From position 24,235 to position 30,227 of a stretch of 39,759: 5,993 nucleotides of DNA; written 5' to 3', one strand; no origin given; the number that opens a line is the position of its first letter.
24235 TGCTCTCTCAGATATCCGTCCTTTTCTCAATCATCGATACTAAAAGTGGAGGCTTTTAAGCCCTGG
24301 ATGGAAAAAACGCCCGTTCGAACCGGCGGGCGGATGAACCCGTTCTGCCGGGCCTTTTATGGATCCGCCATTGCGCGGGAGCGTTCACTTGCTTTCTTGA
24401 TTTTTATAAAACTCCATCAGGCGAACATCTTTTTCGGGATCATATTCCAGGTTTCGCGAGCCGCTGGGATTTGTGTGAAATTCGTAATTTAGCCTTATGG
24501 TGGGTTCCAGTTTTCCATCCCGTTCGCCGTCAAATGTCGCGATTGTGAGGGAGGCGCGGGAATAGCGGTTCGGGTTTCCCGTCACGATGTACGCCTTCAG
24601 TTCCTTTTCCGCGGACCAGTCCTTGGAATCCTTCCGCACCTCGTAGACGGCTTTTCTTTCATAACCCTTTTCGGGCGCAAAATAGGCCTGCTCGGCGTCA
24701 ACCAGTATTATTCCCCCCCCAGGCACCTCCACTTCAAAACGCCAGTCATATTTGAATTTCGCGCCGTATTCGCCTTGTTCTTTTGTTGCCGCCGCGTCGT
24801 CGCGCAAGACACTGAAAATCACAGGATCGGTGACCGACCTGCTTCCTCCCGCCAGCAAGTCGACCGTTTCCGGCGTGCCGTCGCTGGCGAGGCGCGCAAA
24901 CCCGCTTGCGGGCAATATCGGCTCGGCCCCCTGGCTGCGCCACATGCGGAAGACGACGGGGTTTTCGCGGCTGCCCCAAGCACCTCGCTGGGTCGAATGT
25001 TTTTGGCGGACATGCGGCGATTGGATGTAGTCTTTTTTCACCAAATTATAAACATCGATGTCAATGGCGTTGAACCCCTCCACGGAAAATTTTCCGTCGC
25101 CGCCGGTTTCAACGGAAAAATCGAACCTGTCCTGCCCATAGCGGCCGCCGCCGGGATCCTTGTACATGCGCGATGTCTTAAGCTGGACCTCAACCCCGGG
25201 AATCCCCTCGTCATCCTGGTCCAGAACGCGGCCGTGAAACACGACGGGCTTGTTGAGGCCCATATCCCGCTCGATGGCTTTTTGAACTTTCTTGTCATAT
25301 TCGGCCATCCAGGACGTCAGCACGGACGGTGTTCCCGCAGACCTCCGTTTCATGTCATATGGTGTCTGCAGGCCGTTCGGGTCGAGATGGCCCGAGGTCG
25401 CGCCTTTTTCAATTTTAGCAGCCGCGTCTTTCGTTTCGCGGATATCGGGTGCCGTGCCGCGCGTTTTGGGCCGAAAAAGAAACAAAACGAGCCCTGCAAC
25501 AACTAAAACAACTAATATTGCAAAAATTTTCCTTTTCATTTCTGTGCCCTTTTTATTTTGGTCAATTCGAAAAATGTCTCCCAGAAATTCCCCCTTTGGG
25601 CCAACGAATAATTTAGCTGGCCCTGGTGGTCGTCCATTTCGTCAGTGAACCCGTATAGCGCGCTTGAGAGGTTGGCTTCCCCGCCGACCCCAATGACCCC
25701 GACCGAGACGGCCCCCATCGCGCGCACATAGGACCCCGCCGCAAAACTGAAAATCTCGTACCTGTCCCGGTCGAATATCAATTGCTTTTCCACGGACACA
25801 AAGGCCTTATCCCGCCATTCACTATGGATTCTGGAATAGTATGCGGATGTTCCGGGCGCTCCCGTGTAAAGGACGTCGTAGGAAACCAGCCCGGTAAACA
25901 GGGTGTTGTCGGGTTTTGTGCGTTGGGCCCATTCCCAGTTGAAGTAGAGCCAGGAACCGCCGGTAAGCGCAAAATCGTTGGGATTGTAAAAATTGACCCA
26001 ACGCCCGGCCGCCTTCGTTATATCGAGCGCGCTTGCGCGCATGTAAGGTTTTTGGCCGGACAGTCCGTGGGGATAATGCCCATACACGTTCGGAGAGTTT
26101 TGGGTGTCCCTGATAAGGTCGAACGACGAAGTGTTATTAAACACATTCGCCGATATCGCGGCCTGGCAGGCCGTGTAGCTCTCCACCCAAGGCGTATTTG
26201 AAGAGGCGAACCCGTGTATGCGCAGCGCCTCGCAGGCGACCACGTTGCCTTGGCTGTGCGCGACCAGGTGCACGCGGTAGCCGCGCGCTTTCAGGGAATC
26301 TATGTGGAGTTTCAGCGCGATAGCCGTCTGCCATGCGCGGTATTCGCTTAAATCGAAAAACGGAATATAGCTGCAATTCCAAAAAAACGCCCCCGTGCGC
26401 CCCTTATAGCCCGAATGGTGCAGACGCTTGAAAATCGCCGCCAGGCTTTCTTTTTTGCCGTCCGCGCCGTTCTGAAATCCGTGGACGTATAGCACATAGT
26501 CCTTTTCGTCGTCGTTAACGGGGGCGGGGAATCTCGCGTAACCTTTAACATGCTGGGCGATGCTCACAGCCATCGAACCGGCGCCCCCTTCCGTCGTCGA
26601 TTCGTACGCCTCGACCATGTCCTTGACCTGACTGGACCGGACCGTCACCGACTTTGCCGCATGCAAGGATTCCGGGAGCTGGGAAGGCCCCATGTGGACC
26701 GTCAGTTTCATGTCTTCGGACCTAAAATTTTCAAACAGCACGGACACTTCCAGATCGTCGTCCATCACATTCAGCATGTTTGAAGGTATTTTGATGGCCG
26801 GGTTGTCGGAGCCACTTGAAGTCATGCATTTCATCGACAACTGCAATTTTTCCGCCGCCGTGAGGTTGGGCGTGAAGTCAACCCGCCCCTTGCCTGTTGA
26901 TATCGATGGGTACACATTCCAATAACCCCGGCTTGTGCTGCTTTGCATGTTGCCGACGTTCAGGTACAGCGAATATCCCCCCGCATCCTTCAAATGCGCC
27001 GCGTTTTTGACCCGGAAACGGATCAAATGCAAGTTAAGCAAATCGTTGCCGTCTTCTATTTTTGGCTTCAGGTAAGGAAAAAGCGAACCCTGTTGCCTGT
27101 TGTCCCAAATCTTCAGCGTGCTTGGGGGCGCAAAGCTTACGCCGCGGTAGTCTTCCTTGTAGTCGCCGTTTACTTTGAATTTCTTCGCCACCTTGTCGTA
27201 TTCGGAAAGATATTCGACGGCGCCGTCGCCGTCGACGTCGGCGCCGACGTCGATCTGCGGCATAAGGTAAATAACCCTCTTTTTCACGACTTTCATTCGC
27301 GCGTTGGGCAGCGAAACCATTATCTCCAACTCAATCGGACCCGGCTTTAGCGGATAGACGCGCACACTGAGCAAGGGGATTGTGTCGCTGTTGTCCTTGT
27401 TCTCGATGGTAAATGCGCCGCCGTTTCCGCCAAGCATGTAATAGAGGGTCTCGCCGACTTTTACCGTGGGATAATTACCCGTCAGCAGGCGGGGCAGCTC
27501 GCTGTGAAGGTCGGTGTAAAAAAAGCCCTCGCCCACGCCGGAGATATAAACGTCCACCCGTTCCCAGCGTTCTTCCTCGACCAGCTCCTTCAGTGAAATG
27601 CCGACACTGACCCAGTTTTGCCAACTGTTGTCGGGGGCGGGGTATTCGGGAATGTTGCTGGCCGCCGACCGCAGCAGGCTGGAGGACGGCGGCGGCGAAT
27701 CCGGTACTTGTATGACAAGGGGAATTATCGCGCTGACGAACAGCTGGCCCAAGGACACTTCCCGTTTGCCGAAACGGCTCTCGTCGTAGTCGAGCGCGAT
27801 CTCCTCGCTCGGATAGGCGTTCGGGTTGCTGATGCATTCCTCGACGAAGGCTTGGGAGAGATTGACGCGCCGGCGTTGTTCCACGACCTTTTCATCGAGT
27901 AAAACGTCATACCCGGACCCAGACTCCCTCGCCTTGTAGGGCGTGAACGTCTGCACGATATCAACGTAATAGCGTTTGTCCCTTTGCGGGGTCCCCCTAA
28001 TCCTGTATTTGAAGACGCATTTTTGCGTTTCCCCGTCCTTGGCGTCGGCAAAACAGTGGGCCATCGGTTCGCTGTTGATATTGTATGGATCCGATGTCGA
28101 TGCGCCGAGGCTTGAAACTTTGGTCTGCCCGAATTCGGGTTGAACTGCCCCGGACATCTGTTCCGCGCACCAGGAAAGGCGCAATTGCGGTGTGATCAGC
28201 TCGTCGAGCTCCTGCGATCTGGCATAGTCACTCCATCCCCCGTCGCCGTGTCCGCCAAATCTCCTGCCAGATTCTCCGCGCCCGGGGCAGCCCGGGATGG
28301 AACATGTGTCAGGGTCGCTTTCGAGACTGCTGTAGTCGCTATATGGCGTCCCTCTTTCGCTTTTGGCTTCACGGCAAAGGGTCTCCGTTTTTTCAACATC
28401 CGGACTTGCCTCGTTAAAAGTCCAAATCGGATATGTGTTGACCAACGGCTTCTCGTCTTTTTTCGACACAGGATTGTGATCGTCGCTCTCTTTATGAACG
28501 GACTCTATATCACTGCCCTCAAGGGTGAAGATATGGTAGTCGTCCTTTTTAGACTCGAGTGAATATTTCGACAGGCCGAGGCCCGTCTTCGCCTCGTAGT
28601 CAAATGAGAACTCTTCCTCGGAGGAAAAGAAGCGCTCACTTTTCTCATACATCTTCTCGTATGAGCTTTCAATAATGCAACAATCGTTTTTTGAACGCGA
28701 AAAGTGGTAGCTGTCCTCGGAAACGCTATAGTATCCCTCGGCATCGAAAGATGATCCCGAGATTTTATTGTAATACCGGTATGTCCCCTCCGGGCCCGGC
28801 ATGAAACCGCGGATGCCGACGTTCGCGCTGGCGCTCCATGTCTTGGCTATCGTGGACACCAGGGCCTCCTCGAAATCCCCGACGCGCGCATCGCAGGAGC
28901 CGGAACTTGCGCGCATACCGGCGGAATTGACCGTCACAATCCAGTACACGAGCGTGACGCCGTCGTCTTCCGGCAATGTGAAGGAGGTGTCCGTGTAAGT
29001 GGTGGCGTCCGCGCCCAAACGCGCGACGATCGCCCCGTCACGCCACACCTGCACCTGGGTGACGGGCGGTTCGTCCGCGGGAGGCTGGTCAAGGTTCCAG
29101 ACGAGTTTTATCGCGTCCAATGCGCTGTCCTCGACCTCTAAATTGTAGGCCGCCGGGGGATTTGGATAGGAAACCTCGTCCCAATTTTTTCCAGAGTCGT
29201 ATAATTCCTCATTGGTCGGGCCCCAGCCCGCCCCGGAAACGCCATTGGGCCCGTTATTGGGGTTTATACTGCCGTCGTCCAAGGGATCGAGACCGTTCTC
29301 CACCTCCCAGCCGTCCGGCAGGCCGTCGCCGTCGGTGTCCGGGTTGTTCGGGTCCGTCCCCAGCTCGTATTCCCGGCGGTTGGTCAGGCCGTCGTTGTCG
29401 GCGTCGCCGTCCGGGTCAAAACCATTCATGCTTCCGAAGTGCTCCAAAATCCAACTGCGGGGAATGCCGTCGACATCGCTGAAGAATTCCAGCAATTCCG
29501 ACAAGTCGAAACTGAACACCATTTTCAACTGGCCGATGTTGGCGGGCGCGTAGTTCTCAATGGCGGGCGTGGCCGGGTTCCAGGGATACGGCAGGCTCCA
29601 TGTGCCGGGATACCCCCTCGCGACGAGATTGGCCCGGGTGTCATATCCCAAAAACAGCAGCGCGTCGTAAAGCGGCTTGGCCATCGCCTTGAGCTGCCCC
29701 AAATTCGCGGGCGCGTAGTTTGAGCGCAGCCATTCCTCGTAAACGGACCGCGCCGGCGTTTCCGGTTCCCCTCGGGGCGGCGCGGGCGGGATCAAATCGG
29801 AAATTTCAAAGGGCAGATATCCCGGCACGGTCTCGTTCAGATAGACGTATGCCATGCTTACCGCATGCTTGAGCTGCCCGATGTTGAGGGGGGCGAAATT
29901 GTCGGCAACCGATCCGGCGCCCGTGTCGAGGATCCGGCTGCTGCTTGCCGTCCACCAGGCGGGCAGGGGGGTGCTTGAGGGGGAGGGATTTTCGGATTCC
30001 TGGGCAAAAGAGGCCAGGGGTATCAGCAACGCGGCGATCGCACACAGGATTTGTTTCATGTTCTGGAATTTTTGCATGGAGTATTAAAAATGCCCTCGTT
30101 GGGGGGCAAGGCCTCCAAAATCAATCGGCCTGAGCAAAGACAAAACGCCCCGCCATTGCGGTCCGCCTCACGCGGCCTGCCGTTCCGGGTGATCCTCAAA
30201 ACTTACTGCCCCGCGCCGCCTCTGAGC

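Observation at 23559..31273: Candidate undescribed module: giant secreted DUF900-type hydrolase translationally coupled to a membrane-anchored partner (copy B, full locus)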

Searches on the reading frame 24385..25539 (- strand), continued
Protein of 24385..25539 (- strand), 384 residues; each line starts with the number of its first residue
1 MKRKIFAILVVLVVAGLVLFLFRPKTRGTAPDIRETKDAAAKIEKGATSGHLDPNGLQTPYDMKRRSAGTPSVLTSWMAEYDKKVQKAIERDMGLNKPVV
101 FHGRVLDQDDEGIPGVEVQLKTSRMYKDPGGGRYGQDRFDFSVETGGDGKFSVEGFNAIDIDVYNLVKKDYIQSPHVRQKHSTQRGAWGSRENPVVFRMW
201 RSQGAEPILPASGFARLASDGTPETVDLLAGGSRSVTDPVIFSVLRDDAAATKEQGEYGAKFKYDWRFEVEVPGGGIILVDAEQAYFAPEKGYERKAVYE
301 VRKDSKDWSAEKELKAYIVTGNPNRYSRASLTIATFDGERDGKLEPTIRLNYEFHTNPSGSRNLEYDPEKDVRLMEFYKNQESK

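Call 77: find_encoding_contigs(protein=P0007, flank=10000, max_places=1)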
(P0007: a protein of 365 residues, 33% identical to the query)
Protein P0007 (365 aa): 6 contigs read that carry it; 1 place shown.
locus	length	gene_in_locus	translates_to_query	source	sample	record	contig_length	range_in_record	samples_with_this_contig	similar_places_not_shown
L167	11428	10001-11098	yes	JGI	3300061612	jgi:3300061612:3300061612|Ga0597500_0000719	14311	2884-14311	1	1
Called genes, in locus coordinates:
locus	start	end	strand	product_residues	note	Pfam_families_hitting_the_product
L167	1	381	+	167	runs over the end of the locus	PF00903:Glyoxalase, PF22677:Ble-like_N (weak)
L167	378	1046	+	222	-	PF00702:Hydrolase, PF12710:HAD (weak), PF13419:HAD_2, PF13242:Hydrolase_like (weak)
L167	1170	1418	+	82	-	PF09723:Zn_ribbon_8 (weak)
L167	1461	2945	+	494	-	PF02321:OEP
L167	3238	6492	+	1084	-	PF07691:PA14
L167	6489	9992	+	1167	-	PF05990:DUF900, PF12697:Abhydrolase_6 (weak)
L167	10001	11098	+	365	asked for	PF13620:CarboxypepD_reg (faint)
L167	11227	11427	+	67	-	?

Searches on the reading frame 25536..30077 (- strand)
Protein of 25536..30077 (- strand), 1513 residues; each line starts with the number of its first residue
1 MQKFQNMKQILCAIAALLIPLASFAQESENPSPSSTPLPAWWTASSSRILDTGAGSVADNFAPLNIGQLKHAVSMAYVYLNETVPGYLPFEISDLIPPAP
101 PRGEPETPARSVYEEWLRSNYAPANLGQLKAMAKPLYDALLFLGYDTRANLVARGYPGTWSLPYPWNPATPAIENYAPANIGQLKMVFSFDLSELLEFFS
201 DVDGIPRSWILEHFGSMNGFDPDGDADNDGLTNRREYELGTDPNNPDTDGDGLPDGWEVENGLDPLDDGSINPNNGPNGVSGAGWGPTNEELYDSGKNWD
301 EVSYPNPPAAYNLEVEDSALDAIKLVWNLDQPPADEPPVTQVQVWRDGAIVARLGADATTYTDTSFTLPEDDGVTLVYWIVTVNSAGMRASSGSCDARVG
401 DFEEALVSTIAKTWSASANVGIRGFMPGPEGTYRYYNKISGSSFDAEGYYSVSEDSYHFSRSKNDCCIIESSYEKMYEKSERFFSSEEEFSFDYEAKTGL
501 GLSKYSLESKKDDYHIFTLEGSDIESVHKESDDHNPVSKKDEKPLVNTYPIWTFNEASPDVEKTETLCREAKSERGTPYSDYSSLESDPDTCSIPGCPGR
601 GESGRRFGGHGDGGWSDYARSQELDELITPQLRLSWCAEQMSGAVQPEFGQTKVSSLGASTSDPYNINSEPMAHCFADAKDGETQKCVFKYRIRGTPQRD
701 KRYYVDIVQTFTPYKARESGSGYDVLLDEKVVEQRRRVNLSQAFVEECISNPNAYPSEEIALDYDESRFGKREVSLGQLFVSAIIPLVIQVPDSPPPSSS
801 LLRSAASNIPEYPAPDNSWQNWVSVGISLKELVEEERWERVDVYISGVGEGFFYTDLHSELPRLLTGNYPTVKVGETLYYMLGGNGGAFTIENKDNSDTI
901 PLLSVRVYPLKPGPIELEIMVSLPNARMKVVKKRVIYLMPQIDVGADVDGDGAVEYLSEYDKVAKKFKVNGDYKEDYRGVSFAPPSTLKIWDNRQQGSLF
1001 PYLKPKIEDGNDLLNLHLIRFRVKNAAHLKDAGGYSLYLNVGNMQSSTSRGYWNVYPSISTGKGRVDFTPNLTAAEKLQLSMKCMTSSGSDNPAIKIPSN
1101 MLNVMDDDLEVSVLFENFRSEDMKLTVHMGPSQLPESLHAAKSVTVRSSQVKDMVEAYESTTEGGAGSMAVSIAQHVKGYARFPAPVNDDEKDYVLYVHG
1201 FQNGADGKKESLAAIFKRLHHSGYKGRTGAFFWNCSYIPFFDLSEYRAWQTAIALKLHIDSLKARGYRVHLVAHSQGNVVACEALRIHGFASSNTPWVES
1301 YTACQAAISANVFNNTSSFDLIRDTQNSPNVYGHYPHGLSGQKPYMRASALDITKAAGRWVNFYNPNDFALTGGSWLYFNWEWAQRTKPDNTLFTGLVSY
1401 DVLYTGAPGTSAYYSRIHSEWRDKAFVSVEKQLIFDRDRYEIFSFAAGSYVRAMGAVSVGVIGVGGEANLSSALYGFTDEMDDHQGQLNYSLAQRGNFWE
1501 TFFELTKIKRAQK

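Call 5: search_protein_families(library=pfam, proteins=[window:25536-30077:-], max_evalue=0.1)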
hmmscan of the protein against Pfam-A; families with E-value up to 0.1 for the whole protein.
window:25536-30077:- (1513 aa): 3 families
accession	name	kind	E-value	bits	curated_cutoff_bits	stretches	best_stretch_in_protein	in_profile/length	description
PF18884.5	TSP3_bac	-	4.5e-07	30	25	2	225-246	1-22/22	Bacterial TSP3 repeat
PF05990.18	DUF900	-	0.0053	16.7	20.5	1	1189-1293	16-120/232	Alpha/beta hydrolase of unknown function (DUF900)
PF12697.13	Abhydrolase_6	-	0.006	17.7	26.3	1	1247-1325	46-94/217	Alpha/beta hydrolase family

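Call 6: search_protein_families(library=ncbifam, proteins=[window:25536-30077:-], max_evalue=0.1)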
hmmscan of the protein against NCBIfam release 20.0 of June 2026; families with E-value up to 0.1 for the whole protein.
window:25536-30077:- (1513 aa): 3 families
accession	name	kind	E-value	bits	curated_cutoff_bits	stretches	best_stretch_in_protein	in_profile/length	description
NF033765.2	gliding_CglD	equivalog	1.5e-05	23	400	1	225-291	266-332/1124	adventurous gliding motility lipoprotein CglD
NF042425.1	Amuc_1099_fam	equivalog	0.00031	20.4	50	1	204-247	107-151/321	Amuc_1099 family pilus-like system protein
NF047639.1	throspo3_MtsD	equivalog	0.0036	15.5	800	1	225-268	460-503/651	cell-cell cohesion protein MtsD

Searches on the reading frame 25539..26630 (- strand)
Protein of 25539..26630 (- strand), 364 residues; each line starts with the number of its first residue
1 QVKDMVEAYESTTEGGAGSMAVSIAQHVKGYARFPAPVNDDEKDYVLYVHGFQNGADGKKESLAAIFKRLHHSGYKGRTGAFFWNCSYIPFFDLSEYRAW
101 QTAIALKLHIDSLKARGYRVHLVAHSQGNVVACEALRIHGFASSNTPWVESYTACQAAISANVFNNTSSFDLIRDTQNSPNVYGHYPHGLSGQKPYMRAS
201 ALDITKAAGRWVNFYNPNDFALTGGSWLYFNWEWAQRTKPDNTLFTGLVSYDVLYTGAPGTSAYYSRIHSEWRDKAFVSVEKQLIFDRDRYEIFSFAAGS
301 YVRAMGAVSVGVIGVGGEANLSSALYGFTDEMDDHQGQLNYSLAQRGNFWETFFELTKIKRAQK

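Call 17: find_homologous_proteins(query=window:25539-26630:-)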
Query window:25539-26630:- (364 aa): 13 proteins with E <= 0.001 among 3166 candidates.
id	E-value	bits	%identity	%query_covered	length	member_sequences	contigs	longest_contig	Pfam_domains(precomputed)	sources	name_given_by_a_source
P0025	5.3e-51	192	40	90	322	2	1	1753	PF05990.19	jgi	jgi:hypothetical protein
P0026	1.4e-48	184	37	90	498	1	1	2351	PF05990.19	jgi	jgi:hypothetical protein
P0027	1.2e-47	181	38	94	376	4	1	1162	PF05990.19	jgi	jgi:hypothetical protein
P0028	2.6e-47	180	36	99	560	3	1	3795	PF05990.19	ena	-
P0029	1.9e-46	177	36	99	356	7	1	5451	PF05990.19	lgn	-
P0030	2.5e-34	137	33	86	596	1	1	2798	-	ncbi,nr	ncbi:MAG TPA: hypothetical protein VJ910_15010, partial [Desulfuromonadales bacterium]|nr:hypothetic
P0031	1.9e-27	115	33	84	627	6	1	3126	-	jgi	jgi:hypothetical protein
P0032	9.9e-26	109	31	83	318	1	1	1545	PF05990.19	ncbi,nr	ncbi:MAG: alpha/beta hydrolase, partial [Desulfuromonadales bacterium]|nr:alpha/beta hydrolase [Desu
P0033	1.5e-24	105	32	88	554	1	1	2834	-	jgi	-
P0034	6.0e-24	103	30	86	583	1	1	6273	-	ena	-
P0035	8.8e-21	93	32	74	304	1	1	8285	-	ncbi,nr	ncbi:MAG: hypothetical protein IH614_19730, partial [Desulfuromonadales bacterium]|nr:hypothetical p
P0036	8.0e-18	83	32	66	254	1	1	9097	-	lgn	-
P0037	7.6e-14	70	30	79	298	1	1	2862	-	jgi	jgi:hypothetical protein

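Call 28: predict_structure(alignment_id=A1)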
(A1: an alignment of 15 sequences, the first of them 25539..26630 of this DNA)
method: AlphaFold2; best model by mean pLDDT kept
length: 364 residues; sequences in the alignment: 15
mean_pLDDT: 66.5   pTM: 0.76
mean pLDDT of the five models: 66.5, 62.5, 62.0, 59.8, 46.9
residues with pLDDT >= 90: 49; 70-90: 129; 50-70: 98; < 50: 88
segments of 3 or more residues with pLDDT < 50: 90-92, 159-195, 237-261, 297-315
pLDDT, mean of each block of 10 residues (from residue 1): 81 62 81 92 92 65 79 90 71 65 89 96 84 81 76 69 38 33 33 47 73 77 56 51 38 40 59 71 64 52 35 58 79 65 61 88 70
secondary structure, 60 per line:
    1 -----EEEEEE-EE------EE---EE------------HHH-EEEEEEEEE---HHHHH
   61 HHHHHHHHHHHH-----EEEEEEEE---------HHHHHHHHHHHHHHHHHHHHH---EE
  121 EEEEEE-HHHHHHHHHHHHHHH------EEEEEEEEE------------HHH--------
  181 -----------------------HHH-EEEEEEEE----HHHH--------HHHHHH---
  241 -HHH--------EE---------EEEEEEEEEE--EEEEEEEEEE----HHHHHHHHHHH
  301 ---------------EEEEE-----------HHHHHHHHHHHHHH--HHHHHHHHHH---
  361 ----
elements in order: E6-11 E44-52 H56-72 E78-85 H95-115 E119-126 H128-142 E149-157 E208-215 H220-223 H232-237 E264-273 E276-285 H290-300 E316-320 H332-345 H348-357

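Call 31: fold_search(model_id=the predicted structure, library=pdb)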
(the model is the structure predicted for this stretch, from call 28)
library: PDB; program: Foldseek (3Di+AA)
matches with E <= 10: 1154; with E <= 0.001: 5
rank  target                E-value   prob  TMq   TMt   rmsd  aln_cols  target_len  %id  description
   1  4fbl_B                3.1e-04  0.98  0.22  0.31  10.3       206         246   14  LipS and LipT, two metagenome-derived lipolytic enzymes increase the diversity of known lipase and esterase families (released 2012-10-10)
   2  4fbl_A                4.1e-04  0.95  0.21  0.29  10.3       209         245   15  LipS and LipT, two metagenome-derived lipolytic enzymes increase the diversity of known lipase and esterase families (released 2012-10-10)
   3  3pf9                  4.7e-04  1.00  0.28  0.39   9.5       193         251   16  Crystal structure of the Lactobacillus johnsonii cinnamoyl esterase LJ0536 S106A mutant (released 2011-08-31)
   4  1eth_A                6.3e-04  0.97  0.27  0.22   9.8       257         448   15  TRIACYLGLYCEROL LIPASE/COLIPASE COMPLEX (released 1996-12-07)
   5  1lpa_B                9.5e-04  1.00  0.29  0.24   9.1       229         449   14  INTERFACIAL ACTIVATION OF THE LIPASE-PROCOLIPASE COMPLEX BY MIXED MICELLES REVEALED BY X-RAY CRYSTALLOGRAPHY (released 1994-11-01)
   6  2yh2_D                1.1e-03  0.99  0.26  0.31  11.2       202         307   11  Pyrobaculum calidifontis esterase monoclinic form (released 2011-05-18)
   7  3zwq_B                1.3e-03  0.99  0.27  0.31  11.1       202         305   11  HYPERTHERMOPHILIC ESTERASE FROM THE ARCHEON PYROBACULUM CALIDIFONTIS (released 2011-08-17)
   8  2yh2_B                1.4e-03  0.99  0.26  0.31  11.1       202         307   11  Pyrobaculum calidifontis esterase monoclinic form (released 2011-05-18)
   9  5mif_C                1.6e-03  0.96  0.26  0.31  10.8       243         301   12  Crystal structure of carboxyl esterase 2 (TmelEST2) from mycorrhizal fungus Tuber melanosporum (released 2017-08-23)
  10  5xks_F                1.7e-03  0.96  0.23  0.32  10.4       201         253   12  Crystal structure of monoacylglycerol lipase from thermophilic Geobacillus sp. 12AMOR (released 2018-05-09)
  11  4fbm_B                2.0e-03  0.94  0.24  0.32  12.4       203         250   13  LipS and LipT, two metagenome-derived lipolytic enzymes increase the diversity of known lipase and esterase families (released 2012-10-10)
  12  1ycd_A                2.3e-03  0.95  0.25  0.36   9.4       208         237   16  Crystal structure of yeast FSH1/YHR049W, a member of the serine hydrolase family (released 2005-05-10)
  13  7wwf_A                2.3e-03  0.95  0.22  0.28  13.5       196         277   15  Crystal structure of BioH3 from Mycolicibacterium smegmatis (released 2022-07-06)
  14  7wwf_B                2.4e-03  0.96  0.23  0.30  13.1       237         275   13  Crystal structure of BioH3 from Mycolicibacterium smegmatis (released 2022-07-06)
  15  3rli                  2.4e-03  0.94  0.24  0.34  11.9       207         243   14  Crystal structure of monoacylglycerol lipase from Bacillus sp. H257 in complex with PMSF (released 2012-05-23)
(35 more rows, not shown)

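Call 70: search_solved_structures(query=A1, max_evalue=10)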
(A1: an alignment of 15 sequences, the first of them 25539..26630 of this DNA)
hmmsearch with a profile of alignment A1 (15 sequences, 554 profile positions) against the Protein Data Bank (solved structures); distinct sequences matched with E-value up to 10: 7.
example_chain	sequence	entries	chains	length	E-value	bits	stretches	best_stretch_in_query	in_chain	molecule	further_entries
4n2c_A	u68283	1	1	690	0.3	12.9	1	6-102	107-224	Protein-arginine deiminase type-2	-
9ovq_A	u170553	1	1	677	0.47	12.3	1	6-92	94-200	Protein-arginine deiminase type-2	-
4n20_A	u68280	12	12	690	0.48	12.2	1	6-92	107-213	Protein-arginine deiminase type-2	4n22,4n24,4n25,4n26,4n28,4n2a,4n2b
4n2k_A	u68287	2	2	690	0.48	12.2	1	6-92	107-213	Protein-arginine deiminase type-2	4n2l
4n2m_A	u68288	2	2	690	0.48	12.2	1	6-92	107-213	Protein-arginine deiminase type-2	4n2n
3gff_A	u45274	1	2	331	0.56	12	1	316-355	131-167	IroE-like serine hydrolase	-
4n2d_A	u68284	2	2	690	0.84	11.4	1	6-92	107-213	Protein-arginine deiminase type-2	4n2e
